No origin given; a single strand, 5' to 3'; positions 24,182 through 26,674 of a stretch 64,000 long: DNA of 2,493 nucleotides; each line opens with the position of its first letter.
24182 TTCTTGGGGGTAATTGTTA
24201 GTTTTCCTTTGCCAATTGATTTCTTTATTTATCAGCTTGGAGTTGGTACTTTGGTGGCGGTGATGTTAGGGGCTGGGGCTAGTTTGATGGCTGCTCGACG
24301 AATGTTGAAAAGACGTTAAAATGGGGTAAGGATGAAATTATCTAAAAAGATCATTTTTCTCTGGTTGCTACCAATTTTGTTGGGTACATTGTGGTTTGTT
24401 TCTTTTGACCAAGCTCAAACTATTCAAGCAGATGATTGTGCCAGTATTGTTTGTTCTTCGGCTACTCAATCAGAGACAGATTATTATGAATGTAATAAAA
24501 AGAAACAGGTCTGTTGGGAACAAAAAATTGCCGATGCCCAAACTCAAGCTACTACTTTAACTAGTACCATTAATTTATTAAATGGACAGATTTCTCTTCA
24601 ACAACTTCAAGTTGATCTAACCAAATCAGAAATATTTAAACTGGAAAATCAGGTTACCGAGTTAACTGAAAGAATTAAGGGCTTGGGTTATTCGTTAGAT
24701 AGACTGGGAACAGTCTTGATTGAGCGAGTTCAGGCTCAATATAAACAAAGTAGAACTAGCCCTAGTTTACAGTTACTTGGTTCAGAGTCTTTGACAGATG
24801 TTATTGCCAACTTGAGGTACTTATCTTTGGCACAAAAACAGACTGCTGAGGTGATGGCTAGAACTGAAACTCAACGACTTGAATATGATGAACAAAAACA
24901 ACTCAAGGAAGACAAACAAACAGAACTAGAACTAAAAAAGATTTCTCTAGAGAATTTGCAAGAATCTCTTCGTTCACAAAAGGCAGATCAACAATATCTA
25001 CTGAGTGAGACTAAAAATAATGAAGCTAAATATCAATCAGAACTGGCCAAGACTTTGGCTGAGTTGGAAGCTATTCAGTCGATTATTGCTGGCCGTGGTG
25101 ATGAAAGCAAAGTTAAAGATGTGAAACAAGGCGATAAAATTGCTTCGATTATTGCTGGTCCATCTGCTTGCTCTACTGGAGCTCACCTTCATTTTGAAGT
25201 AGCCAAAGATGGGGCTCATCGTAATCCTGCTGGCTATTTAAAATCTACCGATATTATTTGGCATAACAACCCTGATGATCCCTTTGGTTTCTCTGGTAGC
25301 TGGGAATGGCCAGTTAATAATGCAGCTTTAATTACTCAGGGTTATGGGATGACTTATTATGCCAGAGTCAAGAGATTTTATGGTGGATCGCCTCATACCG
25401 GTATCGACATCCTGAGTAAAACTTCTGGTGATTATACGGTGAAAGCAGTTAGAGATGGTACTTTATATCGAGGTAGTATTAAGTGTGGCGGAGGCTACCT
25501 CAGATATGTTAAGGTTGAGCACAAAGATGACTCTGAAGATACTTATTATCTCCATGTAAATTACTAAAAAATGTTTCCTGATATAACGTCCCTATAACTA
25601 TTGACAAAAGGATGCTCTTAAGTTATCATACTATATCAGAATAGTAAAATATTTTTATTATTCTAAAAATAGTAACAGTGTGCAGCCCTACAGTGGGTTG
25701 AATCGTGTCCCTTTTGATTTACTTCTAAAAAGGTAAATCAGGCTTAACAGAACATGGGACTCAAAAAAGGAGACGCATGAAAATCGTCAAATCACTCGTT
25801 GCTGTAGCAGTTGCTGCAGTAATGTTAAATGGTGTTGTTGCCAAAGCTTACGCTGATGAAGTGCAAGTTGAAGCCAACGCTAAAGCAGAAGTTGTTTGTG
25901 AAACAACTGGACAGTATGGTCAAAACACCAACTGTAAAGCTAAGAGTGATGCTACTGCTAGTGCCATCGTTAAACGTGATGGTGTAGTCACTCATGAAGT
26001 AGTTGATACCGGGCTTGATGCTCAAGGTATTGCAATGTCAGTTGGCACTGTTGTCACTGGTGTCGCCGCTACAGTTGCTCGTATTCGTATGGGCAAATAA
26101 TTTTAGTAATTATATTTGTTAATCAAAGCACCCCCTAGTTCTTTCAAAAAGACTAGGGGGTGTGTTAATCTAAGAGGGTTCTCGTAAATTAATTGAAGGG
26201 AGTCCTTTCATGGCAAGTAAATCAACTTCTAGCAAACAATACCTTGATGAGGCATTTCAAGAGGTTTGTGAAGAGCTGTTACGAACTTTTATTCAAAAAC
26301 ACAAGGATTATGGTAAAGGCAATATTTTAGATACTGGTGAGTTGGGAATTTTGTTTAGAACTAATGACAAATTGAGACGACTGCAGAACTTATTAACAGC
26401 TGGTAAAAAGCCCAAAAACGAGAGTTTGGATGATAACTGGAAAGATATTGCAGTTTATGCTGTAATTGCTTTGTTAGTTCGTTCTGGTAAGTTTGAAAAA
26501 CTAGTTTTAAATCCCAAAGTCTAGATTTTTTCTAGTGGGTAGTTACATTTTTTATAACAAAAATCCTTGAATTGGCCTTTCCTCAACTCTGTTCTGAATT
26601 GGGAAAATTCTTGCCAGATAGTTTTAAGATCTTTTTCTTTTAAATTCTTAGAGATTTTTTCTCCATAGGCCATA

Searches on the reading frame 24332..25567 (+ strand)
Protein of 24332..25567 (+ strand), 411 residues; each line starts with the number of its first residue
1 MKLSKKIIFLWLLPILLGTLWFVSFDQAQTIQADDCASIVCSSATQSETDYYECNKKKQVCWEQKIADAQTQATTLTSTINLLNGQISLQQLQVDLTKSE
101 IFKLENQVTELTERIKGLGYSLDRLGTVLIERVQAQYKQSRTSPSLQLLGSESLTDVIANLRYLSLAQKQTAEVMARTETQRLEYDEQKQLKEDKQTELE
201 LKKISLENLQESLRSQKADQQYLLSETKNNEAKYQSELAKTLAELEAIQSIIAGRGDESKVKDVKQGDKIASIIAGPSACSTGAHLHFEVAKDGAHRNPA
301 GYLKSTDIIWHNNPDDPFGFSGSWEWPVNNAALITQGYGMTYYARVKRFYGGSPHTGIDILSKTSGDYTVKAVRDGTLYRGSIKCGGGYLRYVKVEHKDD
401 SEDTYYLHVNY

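Call 3: search_protein_families(library=pfam, proteins=[window:24332-25567:+], max_evalue=0.1)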
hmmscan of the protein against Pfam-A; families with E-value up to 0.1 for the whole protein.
window:24332-25567:+ (411 aa): 3 families
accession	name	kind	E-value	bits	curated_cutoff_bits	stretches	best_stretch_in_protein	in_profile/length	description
PF01551.29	Peptidase_M23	-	4.1e-10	40.2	28.7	2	262-299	61-96/96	Peptidase family M23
PF04102.17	SlyX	-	0.00099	20.1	30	1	63-114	2-53/67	SlyX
PF16574.10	CEP209_CC5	-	0.0025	18.4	25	1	166-235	2-69/128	Coiled-coil region of centrosome protein CE290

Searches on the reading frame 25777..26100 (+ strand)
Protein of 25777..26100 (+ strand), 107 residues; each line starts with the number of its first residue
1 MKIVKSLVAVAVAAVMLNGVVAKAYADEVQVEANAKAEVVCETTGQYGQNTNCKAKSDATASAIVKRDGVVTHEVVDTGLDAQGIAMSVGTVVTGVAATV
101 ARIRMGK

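Call 3: search_protein_families(library=pfam, proteins=[window:25777-26100:+], max_evalue=0.1)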
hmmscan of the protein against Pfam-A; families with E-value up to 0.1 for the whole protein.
window:25777-26100:+ (107 aa): 0 families

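Call 4: search_protein_families(library=ncbifam, proteins=[window:25777-26100:+], max_evalue=0.1)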
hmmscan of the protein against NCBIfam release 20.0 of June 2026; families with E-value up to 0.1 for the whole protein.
window:25777-26100:+ (107 aa): 1 family
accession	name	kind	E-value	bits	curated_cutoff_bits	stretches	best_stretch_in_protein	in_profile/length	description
NF033939.0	DESULF_POR1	subfamily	0.04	12.6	250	1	5-52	2-49/454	outer membrane homotrimeric porin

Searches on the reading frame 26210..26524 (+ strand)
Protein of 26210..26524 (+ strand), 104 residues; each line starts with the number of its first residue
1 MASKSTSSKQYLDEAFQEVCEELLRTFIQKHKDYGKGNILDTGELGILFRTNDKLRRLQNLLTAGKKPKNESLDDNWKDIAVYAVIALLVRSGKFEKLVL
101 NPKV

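Call 3: search_protein_families(library=pfam, proteins=[window:26210-26524:+], max_evalue=0.1)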
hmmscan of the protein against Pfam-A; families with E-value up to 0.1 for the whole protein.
window:26210-26524:+ (104 aa): 1 family
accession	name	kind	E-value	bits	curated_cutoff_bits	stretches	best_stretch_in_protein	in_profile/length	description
PF07659.16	DUF1599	-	1.1e-05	26.1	25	1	49-89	15-59/61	Nucleotide modification associated domain 1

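Call 4: search_protein_families(library=ncbifam, proteins=[window:26210-26524:+], max_evalue=0.1)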
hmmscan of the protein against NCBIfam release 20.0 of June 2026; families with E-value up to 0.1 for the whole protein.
window:26210-26524:+ (104 aa): 2 families
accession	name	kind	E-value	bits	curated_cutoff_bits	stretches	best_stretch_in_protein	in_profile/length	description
NF053619.1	BT1927_fam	equivalog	0.015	13.8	1300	1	14-68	708-760/945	BT1927 family outer membrane S-layer protein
NF045597.1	TudS_rel_CD3072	equivalog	0.085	12.6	130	0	5-46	59-100/148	CD3072 family TudS-related putative desulfidase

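Call 58: find_homologous_proteins(query=window:26210-26524:+)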
Query window:26210-26524:+ (104 aa): 552 proteins with E <= 0.001 among 554 candidates; the best 120 are listed.
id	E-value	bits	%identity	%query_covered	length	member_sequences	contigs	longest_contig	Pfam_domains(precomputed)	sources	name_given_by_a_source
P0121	1.1e-57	210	95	100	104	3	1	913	PF07659.17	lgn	-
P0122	9.0e-53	194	88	100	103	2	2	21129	PF07659.17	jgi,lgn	jgi:hypothetical protein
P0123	9.7e-53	194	88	100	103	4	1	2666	PF07659.17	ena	-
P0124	2.4e-52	193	88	100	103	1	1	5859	PF07659.17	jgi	jgi:hypothetical protein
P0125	9.0e-52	191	88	99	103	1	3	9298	PF07659.17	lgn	-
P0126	1.2e-49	184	84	100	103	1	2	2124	PF07659.17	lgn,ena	-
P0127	1.7e-48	181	83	100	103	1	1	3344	PF07659.17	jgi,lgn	-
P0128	3.0e-48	180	85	94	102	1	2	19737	PF07659.17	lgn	-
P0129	1.0e-47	178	86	90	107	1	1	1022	PF07659.17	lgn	-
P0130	1.5e-47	178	84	94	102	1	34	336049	PF07659.17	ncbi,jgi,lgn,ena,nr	ncbi:MAG: DUF1599 domain-containing protein [Candidatus Pacebacteria bacterium]|jgi:hypothetical pro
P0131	2.5e-47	177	79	100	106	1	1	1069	PF07659.17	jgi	jgi:tRNA G37 N-methylase TrmD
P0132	6.4e-47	176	80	100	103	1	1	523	-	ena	-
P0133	4.4e-46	173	78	100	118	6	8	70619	PF07659.17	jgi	-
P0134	3.9e-44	167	75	98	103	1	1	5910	PF07659.17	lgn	-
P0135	1.6e-43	165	77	97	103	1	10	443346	PF07659.17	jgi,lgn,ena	jgi:hypothetical protein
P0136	2.4e-43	164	75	100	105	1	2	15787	PF07659.17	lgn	-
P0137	3.4e-43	164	78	95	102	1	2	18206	PF07659.17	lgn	-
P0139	9.3e-43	162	76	95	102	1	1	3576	PF07659.17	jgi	jgi:hypothetical protein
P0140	9.5e-43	162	76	94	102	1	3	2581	PF07659.17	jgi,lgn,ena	jgi:hypothetical protein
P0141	1.4e-42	162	75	100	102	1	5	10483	PF07659.17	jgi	jgi:hypothetical protein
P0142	1.4e-42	162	74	96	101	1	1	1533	PF07659.17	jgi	jgi:hypothetical protein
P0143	1.9e-41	158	71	100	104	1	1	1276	PF07659.17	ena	-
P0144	2.2e-41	158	74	95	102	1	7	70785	PF07659.17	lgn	-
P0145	5.5e-41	157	71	95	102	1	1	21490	PF07659.17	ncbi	ncbi:MAG: nucleotide modification associated domain-containing protein [Candidatus Paceibacterota ba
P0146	1.7e-40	155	73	95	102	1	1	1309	PF07659.17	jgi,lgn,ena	-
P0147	3.2e-40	154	77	91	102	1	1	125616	PF07659.17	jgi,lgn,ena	-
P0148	4.8e-40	154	71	95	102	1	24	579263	PF07659.17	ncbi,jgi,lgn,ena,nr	ncbi:MAG: hypothetical protein A2383_01470 [Candidatus Pacebacteria bacterium RIFOXYB1_FULL_39_46]|n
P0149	7.9e-40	153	71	100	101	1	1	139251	PF07659.17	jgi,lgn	jgi:hypothetical protein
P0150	9.3e-40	153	70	99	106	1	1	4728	PF07659.17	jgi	jgi:hypothetical protein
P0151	1.0e-39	152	68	98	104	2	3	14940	PF07659.17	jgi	jgi:hypothetical protein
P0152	2.0e-39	152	72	95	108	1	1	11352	PF07659.17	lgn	-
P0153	2.0e-39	152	73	94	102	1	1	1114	PF07659.17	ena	-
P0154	2.0e-39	152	68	98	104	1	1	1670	PF07659.17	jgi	jgi:hypothetical protein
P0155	2.2e-39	151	71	100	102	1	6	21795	PF07659.17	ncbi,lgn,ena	-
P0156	2.8e-39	151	69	99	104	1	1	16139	PF07659.17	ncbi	-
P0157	4.9e-39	150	67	98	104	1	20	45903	PF07659.17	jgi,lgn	jgi:hypothetical protein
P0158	5.5e-39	150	67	98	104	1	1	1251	PF07659.17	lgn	-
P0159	5.9e-39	150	63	100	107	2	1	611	PF07659.17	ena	-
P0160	1.6e-38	149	69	96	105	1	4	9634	PF07659.17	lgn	-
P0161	1.7e-38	149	70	93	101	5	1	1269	PF07659.17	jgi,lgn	jgi:hypothetical protein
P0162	1.8e-38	148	69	95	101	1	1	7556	PF07659.17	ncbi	-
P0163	2.9e-38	148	69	96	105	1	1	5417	PF07659.17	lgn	-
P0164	4.9e-38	147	68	96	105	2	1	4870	PF07659.17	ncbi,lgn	-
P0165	5.5e-38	147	67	94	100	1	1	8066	PF07659.17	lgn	-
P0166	8.4e-38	146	67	99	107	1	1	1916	PF07659.17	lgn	-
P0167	8.8e-38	146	68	96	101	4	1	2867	PF07659.17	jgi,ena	-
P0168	1.7e-37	145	66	93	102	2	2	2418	PF07659.17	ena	-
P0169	1.8e-37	145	67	94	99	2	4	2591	PF07659.17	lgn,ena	-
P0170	1.9e-37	145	64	97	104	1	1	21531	PF07659.17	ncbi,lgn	-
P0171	2.0e-37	145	68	98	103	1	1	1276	PF07659.17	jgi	jgi:hypothetical protein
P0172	2.0e-37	145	68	94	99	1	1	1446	PF07659.17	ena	-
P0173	2.8e-37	145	69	100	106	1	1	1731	PF07659.17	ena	-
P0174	2.9e-37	145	74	88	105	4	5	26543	PF07659.17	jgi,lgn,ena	jgi:hypothetical protein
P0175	3.5e-37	144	69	92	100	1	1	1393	PF07659.17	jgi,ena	-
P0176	4.9e-37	144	63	100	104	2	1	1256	PF07659.17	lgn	-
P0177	1.0e-36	143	67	97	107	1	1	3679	PF07659.17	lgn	-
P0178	1.7e-36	142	67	98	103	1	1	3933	PF07659.17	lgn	-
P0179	1.7e-36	142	66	99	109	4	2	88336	PF07659.17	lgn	-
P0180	2.0e-36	142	66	94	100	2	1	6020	PF07659.17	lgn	-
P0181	3.7e-36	141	72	86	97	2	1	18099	PF07659.17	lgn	-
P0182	3.7e-36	141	66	98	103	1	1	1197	PF07659.17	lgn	-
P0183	3.7e-36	141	67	90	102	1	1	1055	PF07659.17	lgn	-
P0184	3.8e-36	141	68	90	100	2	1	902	PF07659.17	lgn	-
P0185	4.3e-36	141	65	96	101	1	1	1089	PF07659.17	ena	-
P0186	4.4e-36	141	65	93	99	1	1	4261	PF07659.17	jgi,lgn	jgi:hypothetical protein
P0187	5.0e-36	141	67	93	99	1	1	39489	PF07659.17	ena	-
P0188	6.1e-36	140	62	100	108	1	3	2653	PF07659.17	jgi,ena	jgi:hypothetical protein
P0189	1.1e-35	140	64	97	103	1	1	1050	PF07659.17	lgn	-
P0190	1.2e-35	139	66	90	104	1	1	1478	PF07659.17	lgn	-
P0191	1.3e-35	139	63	94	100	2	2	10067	PF07659.17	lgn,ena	-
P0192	1.7e-35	139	69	90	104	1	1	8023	PF07659.17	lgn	-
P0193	1.8e-35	139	69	89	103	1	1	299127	PF07659.17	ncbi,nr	ncbi:MAG: nucleotide modification associated domain-containing protein [Microgenomates group bacteri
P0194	2.2e-35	139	65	96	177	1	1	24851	PF07659.17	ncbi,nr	ncbi:MAG: DUF1599 domain-containing protein [Candidatus Pacebacteria bacterium]|nr:DUF1599 domain-co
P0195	2.3e-35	139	64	93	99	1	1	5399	PF07659.17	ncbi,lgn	-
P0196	3.2e-35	138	67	90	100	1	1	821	PF07659.17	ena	-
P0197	3.4e-35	138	68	90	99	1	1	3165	PF07659.17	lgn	-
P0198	4.9e-35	137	61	97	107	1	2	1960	PF07659.17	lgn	-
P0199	5.7e-35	137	68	90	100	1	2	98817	PF07659.17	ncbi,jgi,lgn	ncbi:MAG: nucleotide modification associated domain-containing protein [Candidatus Woesebacteria bac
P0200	5.9e-35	137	67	91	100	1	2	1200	PF07659.17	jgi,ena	-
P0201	6.0e-35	137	63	100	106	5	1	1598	PF07659.17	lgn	-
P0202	6.3e-35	137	61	100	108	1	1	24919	PF07659.17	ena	-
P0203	8.9e-35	137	61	98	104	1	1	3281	PF07659.17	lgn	-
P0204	9.4e-35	137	62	95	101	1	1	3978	PF07659.17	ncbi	-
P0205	1.3e-34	136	70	86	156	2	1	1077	PF07659.17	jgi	-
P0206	1.3e-34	136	65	95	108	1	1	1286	PF07659.17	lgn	-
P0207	1.3e-34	136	67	90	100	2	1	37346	PF07659.17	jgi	jgi:hypothetical protein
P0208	1.5e-34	136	63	94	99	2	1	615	PF07659.17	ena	-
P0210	1.6e-34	136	69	88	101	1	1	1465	PF07659.17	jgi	jgi:hypothetical protein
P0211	1.6e-34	136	66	90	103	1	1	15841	PF07659.17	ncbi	-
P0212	1.8e-34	136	69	88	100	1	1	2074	PF07659.17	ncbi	-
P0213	1.8e-34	136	60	100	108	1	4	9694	PF07659.17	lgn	-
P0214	2.1e-34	135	69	87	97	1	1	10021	PF07659.17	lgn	-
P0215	2.3e-34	135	60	100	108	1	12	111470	PF07659.17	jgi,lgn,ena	jgi:hypothetical protein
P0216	3.1e-34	135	66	86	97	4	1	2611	PF07659.17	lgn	-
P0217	3.3e-34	135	64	94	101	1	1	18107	PF07659.17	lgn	-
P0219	4.2e-34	134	68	88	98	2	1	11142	PF07659.17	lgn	-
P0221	6.2e-34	134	66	93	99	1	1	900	PF07659.17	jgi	jgi:hypothetical protein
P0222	6.4e-34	134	66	88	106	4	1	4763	PF07659.17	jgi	-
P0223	6.9e-34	134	65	95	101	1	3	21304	PF07659.17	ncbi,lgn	-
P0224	7.2e-34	134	58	100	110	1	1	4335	PF07659.17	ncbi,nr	ncbi:MAG: DUF1599 domain-containing protein [Candidatus Pacebacteria bacterium]|nr:DUF1599 domain-co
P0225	8.6e-34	133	69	86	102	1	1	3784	PF07659.17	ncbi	-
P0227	1.8e-33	132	68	88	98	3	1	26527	PF07659.17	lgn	-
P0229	2.3e-33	132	70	88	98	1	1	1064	PF07659.17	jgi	jgi:hypothetical protein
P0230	2.5e-33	132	67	90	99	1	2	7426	PF07659.17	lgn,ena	-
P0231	2.9e-33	132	65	90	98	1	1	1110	PF07659.17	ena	-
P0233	3.0e-33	132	66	88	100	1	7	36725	PF07659.17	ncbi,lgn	-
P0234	3.4e-33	132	62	96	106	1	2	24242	PF07659.17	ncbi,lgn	-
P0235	3.4e-33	132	64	99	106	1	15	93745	PF07659.17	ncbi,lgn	-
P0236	3.5e-33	132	63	90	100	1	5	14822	PF07659.17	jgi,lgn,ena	jgi:hypothetical protein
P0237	4.4e-33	131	64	88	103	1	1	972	PF07659.17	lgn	-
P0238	4.8e-33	131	66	88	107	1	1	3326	PF07659.17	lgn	-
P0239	4.8e-33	131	64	88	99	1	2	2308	PF07659.17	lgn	-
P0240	4.8e-33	131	60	95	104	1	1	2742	PF07659.17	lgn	-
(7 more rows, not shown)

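Call 59: find_encoding_contigs(protein=P0130, flank=6000, max_places=2)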
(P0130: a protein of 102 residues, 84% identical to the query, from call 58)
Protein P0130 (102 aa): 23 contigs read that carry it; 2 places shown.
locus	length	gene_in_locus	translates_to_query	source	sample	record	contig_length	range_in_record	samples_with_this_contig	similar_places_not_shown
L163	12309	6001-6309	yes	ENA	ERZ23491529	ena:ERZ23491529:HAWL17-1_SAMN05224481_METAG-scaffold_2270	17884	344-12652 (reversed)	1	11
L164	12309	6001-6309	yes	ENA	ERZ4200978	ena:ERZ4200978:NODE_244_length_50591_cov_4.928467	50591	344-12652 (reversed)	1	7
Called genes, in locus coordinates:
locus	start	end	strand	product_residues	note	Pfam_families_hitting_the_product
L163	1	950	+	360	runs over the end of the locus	PF03462:PCRF, PF00472:RF-1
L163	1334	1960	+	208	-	-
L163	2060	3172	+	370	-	PF00005:ABC_tran, PF20720:nSTAND3 (weak)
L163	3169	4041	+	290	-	PF18075:FtsX_ECD, PF02687:FtsX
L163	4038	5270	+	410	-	PF01551:Peptidase_M23 (faint)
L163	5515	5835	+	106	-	-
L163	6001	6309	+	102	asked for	PF07659:DUF1599 (faint)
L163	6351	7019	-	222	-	PF00027:cNMP_binding, PF13545:HTH_Crp_2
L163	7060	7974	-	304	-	PF00331:Glyco_hydro_10 (faint), PF02449:Glyco_hydro_42 (faint)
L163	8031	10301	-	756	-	PF10138:vWA-TerF-like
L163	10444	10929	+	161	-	PF03449:GreA_GreB_N, PF01272:GreA_GreB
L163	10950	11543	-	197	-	PF00300:His_Phos_1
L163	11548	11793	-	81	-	PF12674:Zn_ribbon_2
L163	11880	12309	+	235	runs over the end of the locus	PF01872:RibD_C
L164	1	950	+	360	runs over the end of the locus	PF03462:PCRF, PF00472:RF-1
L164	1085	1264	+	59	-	-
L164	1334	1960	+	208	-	-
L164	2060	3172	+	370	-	PF00005:ABC_tran, PF20720:nSTAND3 (weak)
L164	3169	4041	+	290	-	PF18075:FtsX_ECD, PF02687:FtsX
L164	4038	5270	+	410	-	PF01551:Peptidase_M23 (faint)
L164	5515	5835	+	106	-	-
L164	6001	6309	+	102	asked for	PF07659:DUF1599 (faint)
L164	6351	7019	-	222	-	PF00027:cNMP_binding, PF13545:HTH_Crp_2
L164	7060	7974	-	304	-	PF00331:Glyco_hydro_10 (faint), PF02449:Glyco_hydro_42 (faint)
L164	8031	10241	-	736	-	PF10138:vWA-TerF-like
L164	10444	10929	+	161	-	PF03449:GreA_GreB_N, PF01272:GreA_GreB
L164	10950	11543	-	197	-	PF00300:His_Phos_1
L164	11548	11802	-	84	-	PF12674:Zn_ribbon_2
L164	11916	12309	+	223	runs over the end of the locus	PF01872:RibD_C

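Call 60: find_encoding_contigs(protein=P0148, flank=6000, max_places=2)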
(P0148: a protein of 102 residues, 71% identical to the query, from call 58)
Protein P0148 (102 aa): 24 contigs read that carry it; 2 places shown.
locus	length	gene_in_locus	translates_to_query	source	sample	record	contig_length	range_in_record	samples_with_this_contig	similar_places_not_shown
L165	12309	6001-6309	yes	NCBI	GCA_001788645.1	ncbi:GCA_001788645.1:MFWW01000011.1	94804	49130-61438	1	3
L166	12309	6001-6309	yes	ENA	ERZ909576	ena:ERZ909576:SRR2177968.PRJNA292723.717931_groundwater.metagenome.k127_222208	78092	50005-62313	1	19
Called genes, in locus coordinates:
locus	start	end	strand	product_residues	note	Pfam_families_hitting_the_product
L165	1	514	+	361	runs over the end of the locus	PF03462:PCRF, PF00472:RF-1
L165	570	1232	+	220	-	-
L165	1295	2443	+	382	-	PF00005:ABC_tran, PF02463:SMC_N (faint), PF13191:AAA_16 (faint), PF13304:AAA_21 (faint)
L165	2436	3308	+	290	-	PF18075:FtsX_ECD, PF02687:FtsX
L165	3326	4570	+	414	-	PF03412:Peptidase_C39 (faint), PF13529:Peptidase_C39_2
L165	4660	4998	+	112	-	PF18810:PBECR2 (weak)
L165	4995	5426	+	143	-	-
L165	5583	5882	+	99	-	-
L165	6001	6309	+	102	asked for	PF07659:DUF1599 (weak)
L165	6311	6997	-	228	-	PF00027:cNMP_binding, PF13545:HTH_Crp_2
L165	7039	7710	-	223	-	-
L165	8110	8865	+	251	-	-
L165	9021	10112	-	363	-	-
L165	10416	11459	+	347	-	PF00154:RecA_N, PF08423:Rad51, PF06745:ATPase (faint), PF27531:MT3502_N (weak), PF21096:RecA_C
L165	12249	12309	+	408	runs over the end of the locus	PF12072:RNase_Y_N, PF00013:KH_1 (weak), PF01966:HD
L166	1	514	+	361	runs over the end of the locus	PF03462:PCRF, PF00472:RF-1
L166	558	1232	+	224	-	-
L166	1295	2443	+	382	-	PF00005:ABC_tran, PF02463:SMC_N (faint), PF13191:AAA_16 (faint), PF13304:AAA_21 (faint)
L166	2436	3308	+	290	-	PF18075:FtsX_ECD, PF02687:FtsX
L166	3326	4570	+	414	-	PF03412:Peptidase_C39 (faint), PF13529:Peptidase_C39_2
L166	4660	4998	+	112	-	PF18810:PBECR2 (weak)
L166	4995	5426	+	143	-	-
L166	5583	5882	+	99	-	-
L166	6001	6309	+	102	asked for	PF07659:DUF1599 (weak)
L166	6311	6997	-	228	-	PF00027:cNMP_binding, PF13545:HTH_Crp_2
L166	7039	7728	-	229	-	-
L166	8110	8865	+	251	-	-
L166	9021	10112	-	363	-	-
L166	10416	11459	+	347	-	PF00154:RecA_N, PF08423:Rad51, PF06745:ATPase (faint), PF27531:MT3502_N (weak), PF21096:RecA_C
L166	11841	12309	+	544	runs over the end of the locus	PF12072:RNase_Y_N, PF00013:KH_1 (faint), PF01966:HD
